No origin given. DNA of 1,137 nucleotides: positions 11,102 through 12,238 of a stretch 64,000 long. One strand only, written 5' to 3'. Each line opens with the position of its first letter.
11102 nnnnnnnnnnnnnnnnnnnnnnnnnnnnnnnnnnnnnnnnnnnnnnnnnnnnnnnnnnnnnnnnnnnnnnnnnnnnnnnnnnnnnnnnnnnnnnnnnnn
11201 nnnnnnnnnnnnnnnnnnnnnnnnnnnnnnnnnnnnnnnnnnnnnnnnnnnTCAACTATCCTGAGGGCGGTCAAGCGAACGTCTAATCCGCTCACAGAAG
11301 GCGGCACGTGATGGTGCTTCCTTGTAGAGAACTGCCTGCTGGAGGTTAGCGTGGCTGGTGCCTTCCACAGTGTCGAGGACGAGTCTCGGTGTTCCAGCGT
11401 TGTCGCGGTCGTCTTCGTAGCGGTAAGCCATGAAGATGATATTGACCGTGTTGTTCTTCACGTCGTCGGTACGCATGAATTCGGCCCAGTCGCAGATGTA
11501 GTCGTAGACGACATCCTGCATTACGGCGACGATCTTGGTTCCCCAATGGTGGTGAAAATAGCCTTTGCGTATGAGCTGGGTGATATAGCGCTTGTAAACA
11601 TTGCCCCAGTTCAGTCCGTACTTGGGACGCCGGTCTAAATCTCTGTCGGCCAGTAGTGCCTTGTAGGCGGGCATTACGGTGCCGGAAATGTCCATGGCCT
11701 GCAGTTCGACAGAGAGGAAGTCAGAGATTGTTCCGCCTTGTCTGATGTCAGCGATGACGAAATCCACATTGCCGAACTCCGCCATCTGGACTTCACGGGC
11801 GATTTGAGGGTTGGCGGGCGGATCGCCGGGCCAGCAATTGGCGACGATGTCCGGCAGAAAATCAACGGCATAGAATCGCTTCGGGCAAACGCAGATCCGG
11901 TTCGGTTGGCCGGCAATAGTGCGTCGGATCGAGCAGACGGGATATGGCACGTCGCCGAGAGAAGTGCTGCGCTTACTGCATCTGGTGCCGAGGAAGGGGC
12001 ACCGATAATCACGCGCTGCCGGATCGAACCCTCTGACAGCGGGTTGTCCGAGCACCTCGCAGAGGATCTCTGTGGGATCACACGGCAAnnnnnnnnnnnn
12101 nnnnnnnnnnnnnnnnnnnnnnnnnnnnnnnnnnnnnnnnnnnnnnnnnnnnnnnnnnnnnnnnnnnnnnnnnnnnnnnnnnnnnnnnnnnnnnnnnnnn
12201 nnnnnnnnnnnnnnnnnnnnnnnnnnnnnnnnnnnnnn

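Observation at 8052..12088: Two NotI-family Cys4 endonucleases share one C5 methyltransferase, an RHH controller and Vsr: candidate heterodimeric or dual-nuclease RM system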

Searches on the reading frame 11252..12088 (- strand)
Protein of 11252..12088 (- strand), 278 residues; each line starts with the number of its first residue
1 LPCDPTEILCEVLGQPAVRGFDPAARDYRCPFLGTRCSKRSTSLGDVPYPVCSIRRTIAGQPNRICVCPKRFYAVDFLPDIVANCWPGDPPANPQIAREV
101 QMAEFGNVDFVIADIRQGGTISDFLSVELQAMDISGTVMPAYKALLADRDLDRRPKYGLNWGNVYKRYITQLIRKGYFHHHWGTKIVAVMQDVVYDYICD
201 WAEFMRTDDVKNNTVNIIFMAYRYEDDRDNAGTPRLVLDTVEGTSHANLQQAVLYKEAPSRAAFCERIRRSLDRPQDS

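Call 3: search_protein_families(library=pfam, proteins=[window:11252-12088:-], max_evalue=0.01)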
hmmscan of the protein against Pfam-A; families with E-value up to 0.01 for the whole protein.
window:11252-12088:- (278 aa): 1 family
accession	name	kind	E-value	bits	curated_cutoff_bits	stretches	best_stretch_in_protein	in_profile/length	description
PF12183.14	NotI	-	1.4e-07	31.6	22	1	103-230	106-233/238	Restriction endonuclease NotI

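Call 6: search_solved_structures(query=window:11252-12088:-, max_evalue=1, show_alignments=1)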
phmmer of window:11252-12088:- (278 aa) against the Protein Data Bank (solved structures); distinct sequences matched with E-value up to 1: 0.

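Call 12: find_homologous_proteins(query=window:11252-12088:-)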
Query window:11252-12088:- (278 aa): 568 proteins with E <= 0.001 among 1009 candidates; the best 120 are listed.
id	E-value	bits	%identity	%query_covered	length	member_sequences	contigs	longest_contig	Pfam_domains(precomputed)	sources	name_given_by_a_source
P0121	1.6e-158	545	83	99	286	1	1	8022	PF12183.14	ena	-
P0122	7.9e-151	519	80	99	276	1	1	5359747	PF12183.14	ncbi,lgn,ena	-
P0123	5.6e-150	516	79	99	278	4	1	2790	PF12183.14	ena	-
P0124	3.7e-148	510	77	99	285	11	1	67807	PF12183.14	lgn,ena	-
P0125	4.1e-148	510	78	99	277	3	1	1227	PF12183.14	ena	-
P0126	3.1e-147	507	76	100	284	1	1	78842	PF12183.14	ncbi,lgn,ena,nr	ncbi:MAG: NotI family restriction endonuclease [Gammaproteobacteria bacterium]|nr:NotI family restri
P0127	4.8e-147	507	75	100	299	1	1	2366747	PF12183.14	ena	-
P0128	7.1e-145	500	75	99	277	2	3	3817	PF12183.14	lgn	-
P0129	2.2e-143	495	75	99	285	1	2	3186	-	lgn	-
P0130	6.9e-143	493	73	100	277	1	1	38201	PF12183.14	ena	-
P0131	6.9e-142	490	75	99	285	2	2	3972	PF12183.14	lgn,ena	-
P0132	8.2e-141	486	74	100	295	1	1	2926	PF12183.14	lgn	-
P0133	1.2e-140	486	76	99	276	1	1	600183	PF12183.14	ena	-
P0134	8.7e-140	483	66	99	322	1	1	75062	-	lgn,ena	-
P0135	3.3e-139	481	74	99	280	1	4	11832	PF12183.14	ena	-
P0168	1.3e-117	410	65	99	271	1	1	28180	PF12183.14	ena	-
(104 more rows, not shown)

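Call 13: find_encoding_contigs(protein=P0130, flank=8000, max_places=2)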
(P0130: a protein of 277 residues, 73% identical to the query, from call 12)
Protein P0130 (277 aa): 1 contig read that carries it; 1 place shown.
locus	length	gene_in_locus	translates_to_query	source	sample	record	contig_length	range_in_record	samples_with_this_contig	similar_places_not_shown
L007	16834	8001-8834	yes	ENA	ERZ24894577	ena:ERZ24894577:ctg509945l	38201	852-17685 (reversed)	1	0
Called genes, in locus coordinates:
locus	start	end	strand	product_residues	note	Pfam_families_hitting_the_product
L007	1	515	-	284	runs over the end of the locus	-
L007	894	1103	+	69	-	-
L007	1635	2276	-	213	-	-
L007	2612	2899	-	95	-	-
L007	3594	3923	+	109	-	PF13560:HTH_31, PF13443:HTH_26 (weak), PF01381:HTH_3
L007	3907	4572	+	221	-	-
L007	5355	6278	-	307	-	PF12183:NotI (weak)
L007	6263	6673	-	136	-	-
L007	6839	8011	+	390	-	PF00145:DNA_methylase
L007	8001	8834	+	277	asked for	PF12183:NotI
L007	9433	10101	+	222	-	-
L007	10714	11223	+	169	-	PF20469:OLD-like_TOPRIM (weak)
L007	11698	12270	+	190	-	-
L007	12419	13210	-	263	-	-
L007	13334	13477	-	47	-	-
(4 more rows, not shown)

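Call 14: find_encoding_contigs(protein=P0168, flank=8000, max_places=2)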
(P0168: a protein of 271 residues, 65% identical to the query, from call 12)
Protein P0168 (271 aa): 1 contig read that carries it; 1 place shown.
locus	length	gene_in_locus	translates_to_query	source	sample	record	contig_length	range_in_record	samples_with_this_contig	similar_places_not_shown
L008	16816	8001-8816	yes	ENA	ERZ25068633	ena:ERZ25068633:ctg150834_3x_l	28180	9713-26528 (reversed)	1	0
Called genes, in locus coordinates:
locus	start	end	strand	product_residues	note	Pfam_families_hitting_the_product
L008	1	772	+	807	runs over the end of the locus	?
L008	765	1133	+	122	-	-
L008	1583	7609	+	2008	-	PF00270:DEAD, PF00271:Helicase_C (faint)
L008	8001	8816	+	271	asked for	PF12183:NotI (weak)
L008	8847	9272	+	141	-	PF03852:Vsr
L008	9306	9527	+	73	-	-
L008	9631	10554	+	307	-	PF12183:NotI (faint)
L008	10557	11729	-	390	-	PF00145:DNA_methylase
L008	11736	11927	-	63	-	PF01402:RHH_1 (weak)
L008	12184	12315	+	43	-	-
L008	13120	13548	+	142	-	-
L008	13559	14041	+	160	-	-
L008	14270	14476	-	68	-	PF12762:DDE_Tnp_IS1595 (weak)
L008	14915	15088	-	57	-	-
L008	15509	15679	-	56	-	-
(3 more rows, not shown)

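Call 15: find_encoding_contigs(protein=P0122, flank=8000, max_places=2)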
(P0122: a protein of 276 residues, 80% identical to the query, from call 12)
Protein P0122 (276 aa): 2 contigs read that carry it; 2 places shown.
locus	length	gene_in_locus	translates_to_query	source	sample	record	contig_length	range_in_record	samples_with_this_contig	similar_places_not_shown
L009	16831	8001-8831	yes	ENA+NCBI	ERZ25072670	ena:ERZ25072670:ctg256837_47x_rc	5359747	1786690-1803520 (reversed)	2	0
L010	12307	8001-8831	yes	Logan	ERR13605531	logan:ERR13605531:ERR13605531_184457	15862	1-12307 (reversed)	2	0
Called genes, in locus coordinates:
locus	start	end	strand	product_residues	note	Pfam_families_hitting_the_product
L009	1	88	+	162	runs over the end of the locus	PF27216:YopA_C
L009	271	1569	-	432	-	PF00753:Lactamase_B (weak)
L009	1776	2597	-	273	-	PF06114:Peptidase_M78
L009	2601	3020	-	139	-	-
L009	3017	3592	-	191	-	-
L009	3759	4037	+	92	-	-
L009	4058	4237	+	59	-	PF14168:YjzC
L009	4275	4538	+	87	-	-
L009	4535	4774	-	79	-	-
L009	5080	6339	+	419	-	PF00899:ThiF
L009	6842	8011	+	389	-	PF00145:DNA_methylase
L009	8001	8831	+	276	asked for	PF12183:NotI (weak)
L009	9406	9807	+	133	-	-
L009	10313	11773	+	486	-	PF18870:HEPN_RES_NTD1 (weak), PF08808:RES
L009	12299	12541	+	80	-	-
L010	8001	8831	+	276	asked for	PF12183:NotI (weak)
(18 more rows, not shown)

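Call 47: predict_structure(alignment_id=A2)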
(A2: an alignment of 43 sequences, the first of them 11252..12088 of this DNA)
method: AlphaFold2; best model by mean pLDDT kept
length: 278 residues; sequences in the alignment: 43
mean_pLDDT: 89.3   pTM: 0.88
mean pLDDT of the five models: 89.3, 89.3, 89.2, 88.1, 88.0
residues with pLDDT >= 90: 186; 70-90: 81; 50-70: 6; < 50: 5
segments of 3 or more residues with pLDDT < 50: 252-254
pLDDT, mean of each block of 10 residues (from residue 1): 94 94 95 92 88 92 93 90 92 93 85 92 94 91 97 92 81 90 94 91 88 94 87 87 86 63 93 70
secondary structure, 60 per line:
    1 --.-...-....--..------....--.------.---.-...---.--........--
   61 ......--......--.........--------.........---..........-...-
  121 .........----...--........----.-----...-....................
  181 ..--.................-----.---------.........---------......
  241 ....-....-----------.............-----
elements in order: E9-12 H23-26 E51-58 E61-66 H69-74 H77-85 E94-102 E106-115 E121-129 E134-136 H139-146 E157-159 H161-182 E185-191 H192-201 E217-225 E235-244 H246-249 H261-273

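Call 50: fold_search(model_id=the predicted structure, library=pdb)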
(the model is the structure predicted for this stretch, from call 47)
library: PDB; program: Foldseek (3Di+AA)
matches with E <= 10: 183; with E <= 0.001: 2
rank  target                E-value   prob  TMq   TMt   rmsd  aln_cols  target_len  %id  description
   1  3c25_A                7.5e-09  1.00  0.63  0.51   5.0       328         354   18  Crystal Structure of NotI Restriction Endonuclease Bound to Cognate DNA (released 2008-02-12)
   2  3c25_B                2.0e-08  1.00  0.60  0.49   5.3       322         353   18  Crystal Structure of NotI Restriction Endonuclease Bound to Cognate DNA (released 2008-02-12)
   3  8em1_B                4.2e-02  0.63  0.26  0.17   8.2       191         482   14  Type IIS Restriction Endonuclease PaqCI, DNA Unbound (released 2023-03-22)
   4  8txo_J                7.2e-02  0.04  0.10  0.04  23.1       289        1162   11  E. coli DNA-directed RNA polymerase transcription elongation complex bound to the unnatural dZ-PTP base pair in the ac (released 2024-01-24)
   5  4dav_A                9.1e-02  0.20  0.24  0.27  10.6       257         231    9  The structure of Pyrococcus Furiosus SfsA in complex with DNA (released 2014-10-01)
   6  8xl0_F                1.4e-01  0.07  0.15  0.05  28.9       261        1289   12  Citrate-induced filament of human acetyl-coenzyme A carboxylase 1 (ACC1-citrate) (released 2024-10-23)
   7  8pfj_J                2.2e-01  0.02  0.09  0.03  22.6       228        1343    9  fully recruited RfaH bound to E. coli transcription complex paused at ops site (not fully complementary scaffold; alte (released 2024-04-24)
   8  8egb_J                7.7e-01  0.01  0.09  0.03  23.0       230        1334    8  Cryo-EM structure of consensus elemental paused elongation complex with an unfolded TL (released 2023-03-01)
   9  5gke_A                8.1e-01  0.08  0.20  0.23  16.2       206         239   11  Structure of EndoMS-dsDNA1 complex (released 2016-11-02)
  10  8xl1_B                8.1e-01  0.05  0.15  0.07  21.5       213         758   12  Core region of the human acetyl-CoA carboxylase 1 filament in complex with acetyl-CoA (ACC1-inact) (released 2024-10-23)
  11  8wd8_A                8.1e-01  0.02  0.13  0.07  17.0       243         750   11  Cryo-EM structure of TtdAgo-guide DNA-target DNA complex (released 2024-01-31)
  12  9msj_J                8.1e-01  0.01  0.10  0.04  22.1       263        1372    9  de novo SigN RNA polymerase NTP-bound open complex (RPo+2A) (released 2025-08-13)
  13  7r8i_A                8.6e-01  0.02  0.12  0.06  21.4       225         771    9  Crystal structure of Pseudooceanicola lipolyticus Argonaute bound to 5' OH guide DNA in the presence of Mg2+ (released 2022-11-09)
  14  2vld_B                9.7e-01  0.10  0.16  0.19   9.1       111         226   13  crystal structure of a repair endonuclease from Pyrococcus abyssi (released 2009-05-19)
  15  8igr_J                1.3e+00  0.01  0.11  0.04  22.2       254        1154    8  Cryo-EM structure of CII-dependent transcription activation complex (released 2023-05-17)
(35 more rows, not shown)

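Call 52: find_related_loci(query=window:11252-12088:-, collection=metagenome_contigs, flank=7000)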
Query window:11252-12088:- (278 aa) in metagenome_contigs; peptide patterns used: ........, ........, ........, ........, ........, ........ (x = any residue, [..] = any of these).
225 stretches matched a pattern; 79 encode a relative of the query (tblastn E <= 1e-3); 79 distinct loci.
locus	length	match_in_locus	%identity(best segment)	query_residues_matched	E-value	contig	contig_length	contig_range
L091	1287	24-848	71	1-274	1e-151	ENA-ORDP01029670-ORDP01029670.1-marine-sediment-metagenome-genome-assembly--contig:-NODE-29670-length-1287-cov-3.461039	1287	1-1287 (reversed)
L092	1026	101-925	65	1-274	3e-137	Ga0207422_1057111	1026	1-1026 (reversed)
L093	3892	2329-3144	65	1-274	2e-124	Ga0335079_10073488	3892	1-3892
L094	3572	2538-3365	64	1-274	1e-121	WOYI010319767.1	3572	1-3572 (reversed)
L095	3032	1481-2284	65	1-274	3e-122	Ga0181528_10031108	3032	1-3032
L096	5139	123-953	64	1-274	4e-118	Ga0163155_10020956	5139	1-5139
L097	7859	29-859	64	1-274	1e-117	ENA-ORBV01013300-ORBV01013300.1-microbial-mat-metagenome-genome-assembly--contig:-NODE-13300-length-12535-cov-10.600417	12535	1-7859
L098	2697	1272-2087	64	1-274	8e-123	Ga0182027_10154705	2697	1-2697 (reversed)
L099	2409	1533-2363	64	1-274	1e-123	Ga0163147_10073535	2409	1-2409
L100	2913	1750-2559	63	1-274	7e-122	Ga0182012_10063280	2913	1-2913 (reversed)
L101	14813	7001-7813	64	1-274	3e-117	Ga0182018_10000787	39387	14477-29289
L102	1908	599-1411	64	1-274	1e-123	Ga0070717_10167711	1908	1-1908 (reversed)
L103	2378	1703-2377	72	1-224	1e-121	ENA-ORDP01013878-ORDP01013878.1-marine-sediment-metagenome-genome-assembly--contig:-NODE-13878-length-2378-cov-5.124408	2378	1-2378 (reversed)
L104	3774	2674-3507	61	1-274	4e-117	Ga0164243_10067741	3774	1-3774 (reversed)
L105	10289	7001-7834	61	1-274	2e-114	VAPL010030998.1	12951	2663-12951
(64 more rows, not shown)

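Call 57: find_encoding_contigs(protein=P0121, flank=7000, max_places=2)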
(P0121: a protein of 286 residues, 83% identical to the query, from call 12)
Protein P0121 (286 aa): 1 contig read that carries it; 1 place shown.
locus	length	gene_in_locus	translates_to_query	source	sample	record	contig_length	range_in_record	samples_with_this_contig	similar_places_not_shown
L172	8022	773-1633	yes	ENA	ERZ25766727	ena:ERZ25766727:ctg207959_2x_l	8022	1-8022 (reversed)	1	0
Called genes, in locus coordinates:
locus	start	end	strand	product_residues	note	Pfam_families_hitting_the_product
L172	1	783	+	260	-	?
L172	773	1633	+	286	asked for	PF12183:NotI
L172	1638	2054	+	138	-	PF03852:Vsr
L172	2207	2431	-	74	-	-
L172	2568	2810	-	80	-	-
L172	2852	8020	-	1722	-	?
